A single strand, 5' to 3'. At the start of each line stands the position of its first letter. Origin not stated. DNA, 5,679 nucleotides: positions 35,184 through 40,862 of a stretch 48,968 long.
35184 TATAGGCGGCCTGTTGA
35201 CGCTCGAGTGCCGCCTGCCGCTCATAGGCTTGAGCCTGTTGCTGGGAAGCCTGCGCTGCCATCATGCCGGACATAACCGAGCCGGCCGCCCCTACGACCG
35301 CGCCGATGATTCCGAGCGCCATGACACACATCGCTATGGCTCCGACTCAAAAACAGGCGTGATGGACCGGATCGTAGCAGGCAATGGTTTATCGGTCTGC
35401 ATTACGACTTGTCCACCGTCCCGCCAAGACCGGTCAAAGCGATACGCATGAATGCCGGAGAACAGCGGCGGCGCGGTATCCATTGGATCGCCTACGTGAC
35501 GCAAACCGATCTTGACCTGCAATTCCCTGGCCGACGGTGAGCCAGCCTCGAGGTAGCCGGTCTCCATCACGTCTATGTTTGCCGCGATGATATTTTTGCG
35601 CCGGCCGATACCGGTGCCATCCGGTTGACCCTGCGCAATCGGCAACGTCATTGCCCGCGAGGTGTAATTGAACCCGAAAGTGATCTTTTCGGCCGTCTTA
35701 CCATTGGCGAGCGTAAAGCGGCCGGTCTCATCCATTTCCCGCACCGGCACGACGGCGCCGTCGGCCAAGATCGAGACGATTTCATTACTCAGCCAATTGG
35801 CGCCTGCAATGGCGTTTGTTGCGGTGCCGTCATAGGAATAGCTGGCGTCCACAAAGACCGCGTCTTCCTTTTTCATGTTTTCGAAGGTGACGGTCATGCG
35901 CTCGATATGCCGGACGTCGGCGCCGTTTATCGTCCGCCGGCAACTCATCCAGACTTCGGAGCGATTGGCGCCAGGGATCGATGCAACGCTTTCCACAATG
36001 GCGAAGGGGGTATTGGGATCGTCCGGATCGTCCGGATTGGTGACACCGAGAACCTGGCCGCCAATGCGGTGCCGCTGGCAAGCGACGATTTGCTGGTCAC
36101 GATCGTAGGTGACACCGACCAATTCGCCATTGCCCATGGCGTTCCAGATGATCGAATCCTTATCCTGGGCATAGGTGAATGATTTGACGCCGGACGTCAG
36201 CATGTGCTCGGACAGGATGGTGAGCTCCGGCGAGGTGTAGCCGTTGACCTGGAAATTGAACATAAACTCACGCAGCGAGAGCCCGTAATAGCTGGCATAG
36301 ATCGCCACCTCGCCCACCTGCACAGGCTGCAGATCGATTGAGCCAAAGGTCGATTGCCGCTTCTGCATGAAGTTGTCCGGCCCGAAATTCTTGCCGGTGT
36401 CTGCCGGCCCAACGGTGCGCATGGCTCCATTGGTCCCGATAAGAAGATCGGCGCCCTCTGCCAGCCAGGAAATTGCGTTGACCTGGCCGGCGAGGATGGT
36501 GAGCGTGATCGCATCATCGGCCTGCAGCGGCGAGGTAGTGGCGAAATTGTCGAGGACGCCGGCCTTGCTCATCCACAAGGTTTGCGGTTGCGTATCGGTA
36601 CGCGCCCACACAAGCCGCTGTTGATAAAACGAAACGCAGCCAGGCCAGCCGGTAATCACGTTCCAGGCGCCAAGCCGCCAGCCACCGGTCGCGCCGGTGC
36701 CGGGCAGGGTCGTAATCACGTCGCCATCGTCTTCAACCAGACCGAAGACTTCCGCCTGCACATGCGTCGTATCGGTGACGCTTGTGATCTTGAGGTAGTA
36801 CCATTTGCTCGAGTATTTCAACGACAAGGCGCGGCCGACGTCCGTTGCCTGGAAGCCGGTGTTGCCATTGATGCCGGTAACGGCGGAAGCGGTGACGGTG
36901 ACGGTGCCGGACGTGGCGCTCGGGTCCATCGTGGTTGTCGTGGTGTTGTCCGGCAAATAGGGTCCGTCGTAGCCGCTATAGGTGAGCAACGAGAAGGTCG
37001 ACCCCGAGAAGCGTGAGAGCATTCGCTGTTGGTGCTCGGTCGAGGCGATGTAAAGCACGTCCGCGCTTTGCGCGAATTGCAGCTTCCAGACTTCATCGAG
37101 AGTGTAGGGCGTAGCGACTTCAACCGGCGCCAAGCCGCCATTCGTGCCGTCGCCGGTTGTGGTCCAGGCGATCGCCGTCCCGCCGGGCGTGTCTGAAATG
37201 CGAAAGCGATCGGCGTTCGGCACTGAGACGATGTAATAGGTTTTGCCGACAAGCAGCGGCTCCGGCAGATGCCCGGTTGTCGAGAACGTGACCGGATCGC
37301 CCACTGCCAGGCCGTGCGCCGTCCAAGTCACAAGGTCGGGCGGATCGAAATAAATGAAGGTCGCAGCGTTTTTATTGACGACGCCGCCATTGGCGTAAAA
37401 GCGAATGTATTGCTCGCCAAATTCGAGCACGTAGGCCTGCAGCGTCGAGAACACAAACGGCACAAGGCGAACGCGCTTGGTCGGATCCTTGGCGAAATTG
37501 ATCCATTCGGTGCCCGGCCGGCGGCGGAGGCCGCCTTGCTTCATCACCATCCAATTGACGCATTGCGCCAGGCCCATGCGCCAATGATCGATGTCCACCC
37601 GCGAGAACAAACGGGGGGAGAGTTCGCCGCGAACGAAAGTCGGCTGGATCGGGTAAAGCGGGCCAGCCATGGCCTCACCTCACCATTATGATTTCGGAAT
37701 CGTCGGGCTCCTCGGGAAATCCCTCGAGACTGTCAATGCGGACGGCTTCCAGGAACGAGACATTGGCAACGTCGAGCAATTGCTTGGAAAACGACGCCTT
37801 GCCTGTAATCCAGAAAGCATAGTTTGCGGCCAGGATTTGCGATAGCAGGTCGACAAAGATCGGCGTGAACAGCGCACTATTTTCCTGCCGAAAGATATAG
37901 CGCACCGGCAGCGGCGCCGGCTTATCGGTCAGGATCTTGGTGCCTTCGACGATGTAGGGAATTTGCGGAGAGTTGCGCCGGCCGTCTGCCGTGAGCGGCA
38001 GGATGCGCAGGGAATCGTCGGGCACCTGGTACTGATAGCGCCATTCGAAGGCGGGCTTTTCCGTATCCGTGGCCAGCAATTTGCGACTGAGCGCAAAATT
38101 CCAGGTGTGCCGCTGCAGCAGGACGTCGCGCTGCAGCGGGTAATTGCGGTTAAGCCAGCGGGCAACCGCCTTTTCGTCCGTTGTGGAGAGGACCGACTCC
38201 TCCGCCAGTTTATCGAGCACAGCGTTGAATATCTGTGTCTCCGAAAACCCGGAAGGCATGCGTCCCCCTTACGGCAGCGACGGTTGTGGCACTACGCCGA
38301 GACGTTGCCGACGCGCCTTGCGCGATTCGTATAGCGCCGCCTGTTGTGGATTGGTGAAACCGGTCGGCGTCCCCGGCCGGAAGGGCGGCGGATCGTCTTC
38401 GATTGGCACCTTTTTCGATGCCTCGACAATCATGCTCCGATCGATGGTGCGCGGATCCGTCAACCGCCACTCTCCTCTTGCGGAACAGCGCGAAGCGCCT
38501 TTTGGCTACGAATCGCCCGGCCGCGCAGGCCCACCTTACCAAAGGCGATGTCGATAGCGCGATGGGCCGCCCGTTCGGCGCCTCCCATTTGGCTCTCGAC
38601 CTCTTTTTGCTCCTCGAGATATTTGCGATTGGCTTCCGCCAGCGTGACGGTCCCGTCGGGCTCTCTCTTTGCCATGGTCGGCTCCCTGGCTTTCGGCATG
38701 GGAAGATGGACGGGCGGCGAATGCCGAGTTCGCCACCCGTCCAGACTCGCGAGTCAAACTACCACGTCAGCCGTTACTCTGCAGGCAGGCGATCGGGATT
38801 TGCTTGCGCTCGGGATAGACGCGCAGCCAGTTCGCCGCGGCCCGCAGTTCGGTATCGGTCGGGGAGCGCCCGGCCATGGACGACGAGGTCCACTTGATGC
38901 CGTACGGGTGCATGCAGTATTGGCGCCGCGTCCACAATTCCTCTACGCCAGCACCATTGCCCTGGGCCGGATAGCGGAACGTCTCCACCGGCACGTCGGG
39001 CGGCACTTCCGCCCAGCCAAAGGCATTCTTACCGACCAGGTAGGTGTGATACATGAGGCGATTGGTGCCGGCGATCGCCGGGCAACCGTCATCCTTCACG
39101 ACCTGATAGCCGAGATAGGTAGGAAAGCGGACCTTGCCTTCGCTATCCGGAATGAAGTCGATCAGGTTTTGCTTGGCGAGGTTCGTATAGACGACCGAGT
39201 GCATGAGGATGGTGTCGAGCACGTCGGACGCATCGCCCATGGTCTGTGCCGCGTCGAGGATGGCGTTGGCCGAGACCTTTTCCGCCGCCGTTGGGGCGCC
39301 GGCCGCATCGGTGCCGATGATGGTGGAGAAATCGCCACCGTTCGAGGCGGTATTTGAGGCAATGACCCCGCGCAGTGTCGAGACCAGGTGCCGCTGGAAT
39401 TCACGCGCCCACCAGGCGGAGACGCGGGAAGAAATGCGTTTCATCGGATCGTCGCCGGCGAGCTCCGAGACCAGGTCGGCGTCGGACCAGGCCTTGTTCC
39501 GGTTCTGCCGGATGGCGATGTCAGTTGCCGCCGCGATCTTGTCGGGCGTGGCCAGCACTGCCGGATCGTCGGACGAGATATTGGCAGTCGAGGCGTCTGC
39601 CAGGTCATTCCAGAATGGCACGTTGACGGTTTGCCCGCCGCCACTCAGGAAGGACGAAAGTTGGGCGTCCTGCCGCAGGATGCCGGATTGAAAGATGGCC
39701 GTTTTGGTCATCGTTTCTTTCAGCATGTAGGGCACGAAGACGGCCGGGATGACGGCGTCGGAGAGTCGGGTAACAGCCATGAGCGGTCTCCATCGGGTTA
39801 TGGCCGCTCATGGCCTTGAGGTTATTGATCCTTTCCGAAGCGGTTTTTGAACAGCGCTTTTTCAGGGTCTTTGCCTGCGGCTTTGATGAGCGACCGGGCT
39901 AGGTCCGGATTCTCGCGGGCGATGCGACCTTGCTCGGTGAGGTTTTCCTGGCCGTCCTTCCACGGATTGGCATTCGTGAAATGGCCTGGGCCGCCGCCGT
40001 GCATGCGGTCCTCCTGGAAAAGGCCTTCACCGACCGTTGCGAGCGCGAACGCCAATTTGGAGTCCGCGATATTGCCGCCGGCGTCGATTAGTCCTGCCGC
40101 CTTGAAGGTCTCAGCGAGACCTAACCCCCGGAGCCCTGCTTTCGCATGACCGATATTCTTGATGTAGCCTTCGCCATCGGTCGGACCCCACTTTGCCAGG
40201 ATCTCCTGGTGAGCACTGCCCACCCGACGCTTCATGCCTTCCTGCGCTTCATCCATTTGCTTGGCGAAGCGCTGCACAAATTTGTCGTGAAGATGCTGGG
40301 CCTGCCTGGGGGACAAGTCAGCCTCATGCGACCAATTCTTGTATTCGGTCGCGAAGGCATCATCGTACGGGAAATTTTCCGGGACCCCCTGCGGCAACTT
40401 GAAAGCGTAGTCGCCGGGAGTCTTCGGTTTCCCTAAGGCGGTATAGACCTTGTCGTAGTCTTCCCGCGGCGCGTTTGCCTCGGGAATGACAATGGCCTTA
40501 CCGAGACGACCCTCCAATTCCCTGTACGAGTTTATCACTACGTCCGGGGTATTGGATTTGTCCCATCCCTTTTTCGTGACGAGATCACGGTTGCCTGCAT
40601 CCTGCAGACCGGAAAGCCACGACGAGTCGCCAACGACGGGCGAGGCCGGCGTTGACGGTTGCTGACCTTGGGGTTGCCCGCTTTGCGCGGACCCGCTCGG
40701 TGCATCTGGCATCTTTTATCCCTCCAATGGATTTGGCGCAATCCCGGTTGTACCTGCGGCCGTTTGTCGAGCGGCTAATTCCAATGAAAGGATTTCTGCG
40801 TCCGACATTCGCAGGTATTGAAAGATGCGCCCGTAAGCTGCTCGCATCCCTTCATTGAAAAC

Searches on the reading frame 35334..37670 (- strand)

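Call 21: search_protein_families(library=phrogs, proteins=[window:35334-37670:-], max_evalue=0.001)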
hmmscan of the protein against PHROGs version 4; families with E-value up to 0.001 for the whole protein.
window:35334-37670:- (778 aa): 4 families
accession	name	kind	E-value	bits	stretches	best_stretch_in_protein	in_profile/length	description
phrog_376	-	tail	4.5e-175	585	1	6-777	5-710/712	tail protein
phrog_15566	-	tail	3.1e-57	195.3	2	323-619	28-304/552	tail protein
phrog_20269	-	unknown function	2.3e-49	169.4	1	8-265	6-188/374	-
phrog_30010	-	unknown function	5.5e-13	49.5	1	465-617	190-323/517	-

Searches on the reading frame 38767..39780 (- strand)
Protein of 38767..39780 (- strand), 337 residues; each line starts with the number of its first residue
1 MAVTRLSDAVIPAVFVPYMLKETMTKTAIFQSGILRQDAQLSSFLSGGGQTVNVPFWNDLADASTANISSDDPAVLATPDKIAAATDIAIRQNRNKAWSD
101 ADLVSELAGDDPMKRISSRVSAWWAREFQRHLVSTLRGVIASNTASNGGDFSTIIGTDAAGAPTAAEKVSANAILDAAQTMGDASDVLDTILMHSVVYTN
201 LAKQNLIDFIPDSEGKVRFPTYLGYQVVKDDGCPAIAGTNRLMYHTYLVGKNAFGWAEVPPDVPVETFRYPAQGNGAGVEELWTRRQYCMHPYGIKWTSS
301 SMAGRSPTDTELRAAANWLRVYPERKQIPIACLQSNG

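Call 21: search_protein_families(library=phrogs, proteins=[window:38767-39780:-], max_evalue=0.001)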
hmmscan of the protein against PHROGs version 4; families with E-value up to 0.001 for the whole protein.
window:38767-39780:- (337 aa): 3 families
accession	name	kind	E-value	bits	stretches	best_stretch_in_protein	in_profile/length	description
phrog_247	-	head and packaging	6.8e-105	352.1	1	1-333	3-335/351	major head protein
phrog_15288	-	head and packaging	2e-41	142.6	1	169-335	7-169/172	major head protein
phrog_19632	-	unknown function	8.3e-36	124.2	1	1-144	1-140/149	-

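Call 49: search_dna_similar(query=window:38767-39780:-, collection=phages, mode=protein, max_rows=15)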
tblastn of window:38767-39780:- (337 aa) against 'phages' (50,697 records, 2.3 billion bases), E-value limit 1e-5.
Records with a match: 750; places in all: 755; records where one place covers at least 80% of the query: 734.
Best place of each record, by identity: <60% 750.
By first word of the organism name: Salmonella 366; Escherichia 128; Pseudomonas 37; Vibrio 28; Achromobacter 22; Stenotrophomonas 17; Bacillus 16; Clostridium 15; Lactobacillus 9; Enterobacteria 8; and 45 more.
By host as written in the record: Escherichia coli 70; Salmonella enterica subsp. enterica serovar Enteritidis 56; Salmonella enterica 54; - 51; Salmonella enterica subsp. enterica serovar Typhimurium 48; Salmonella sp. 38; Salmonella enterica subsp. enterica serovar Enteritidis PT1 20; Stenotrophomonas maltophilia 12; and 190 more.
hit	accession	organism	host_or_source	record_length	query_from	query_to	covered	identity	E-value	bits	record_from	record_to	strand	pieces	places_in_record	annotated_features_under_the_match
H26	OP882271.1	Pseudomonas phage MiCath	Pseudomonas putida S12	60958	1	333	99%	43.6%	4e-69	239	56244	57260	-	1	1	major capsid protein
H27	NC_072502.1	Pseudomonas phage MiCath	Pseudomonas putida S12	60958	1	333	99%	43.6%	4e-69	239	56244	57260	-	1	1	major capsid protein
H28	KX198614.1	Vibrio phage vB_VhaS-tm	Vibrio harveyi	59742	2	333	99%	43.1%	8e-76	259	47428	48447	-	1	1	capsid protein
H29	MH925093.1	Vibrio phage VspDsh_1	Vibrio sp.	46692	2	333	99%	43.0%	7e-80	270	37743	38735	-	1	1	similar to major head protein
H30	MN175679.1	Vibrio phage vB_VpS_BA3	Vibrio parahaemolyticus O1-1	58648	2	333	99%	43.0%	7e-80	270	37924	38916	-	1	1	major head protein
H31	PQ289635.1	Vibrio phage vB_VpaS_R29Z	Vibrio parahaemolyticus ATCC17802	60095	2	333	99%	43.0%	4e-79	268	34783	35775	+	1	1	major capsid protein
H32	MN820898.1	Sphingomonas phage vB_StuS_MMDA13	Sphingomonas turrisvirgatae MCT13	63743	2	333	99%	43.0%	8e-76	259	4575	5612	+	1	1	putative major capsid protein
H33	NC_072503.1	Sphingomonas phage vB_StuS_MMDA13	Sphingomonas turrisvirgatae MCT13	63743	2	333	99%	43.0%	8e-76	259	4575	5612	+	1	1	putative major capsid protein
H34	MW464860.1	Enterobacter phage EC151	Enterobacter cloacae CEMTC 2064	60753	3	333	98%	42.9%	8e-74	253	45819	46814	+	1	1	capsid protein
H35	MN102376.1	Vibrio phage vB_VpS_CA8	Vibrio parahaemolyticus O3-11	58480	2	333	99%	42.4%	4e-79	268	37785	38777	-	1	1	major head protein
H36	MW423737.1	Vibrio phage PH669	Vibrio parahaemolyticus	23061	2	333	99%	42.4%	4e-79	268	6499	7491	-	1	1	capsid protein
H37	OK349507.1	Vibrio phage vB_VpaS_AL-2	Vibrio parahaemolyticus M0904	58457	2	333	99%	42.4%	4e-79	268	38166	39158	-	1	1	major capsid protein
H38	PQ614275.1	Vibrio phage vB_VhaS_R31B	Vibrio harveyi BYK0632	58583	2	333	99%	42.4%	4e-79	268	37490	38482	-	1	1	major capsid protein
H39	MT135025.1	Vibrio phage V07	Vibrio parahaemolyticus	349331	2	333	99%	42.4%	4e-79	268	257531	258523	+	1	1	major capsid protein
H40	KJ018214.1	Shewanella sp. phage 3/49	Baltic Sea ice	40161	1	337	100%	41.2%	1e-68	238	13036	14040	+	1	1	major capsid protein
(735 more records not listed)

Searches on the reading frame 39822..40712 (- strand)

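Call 21: search_protein_families(library=phrogs, proteins=[window:39822-40712:-], max_evalue=0.001)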
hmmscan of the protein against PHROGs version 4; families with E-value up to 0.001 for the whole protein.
window:39822-40712:- (296 aa): 2 families
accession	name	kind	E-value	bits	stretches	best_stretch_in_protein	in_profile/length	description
phrog_3742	-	unknown function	4.4e-34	119.7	1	13-243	22-240/287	-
phrog_458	-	other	4e-07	31.3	1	95-243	85-229/246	protease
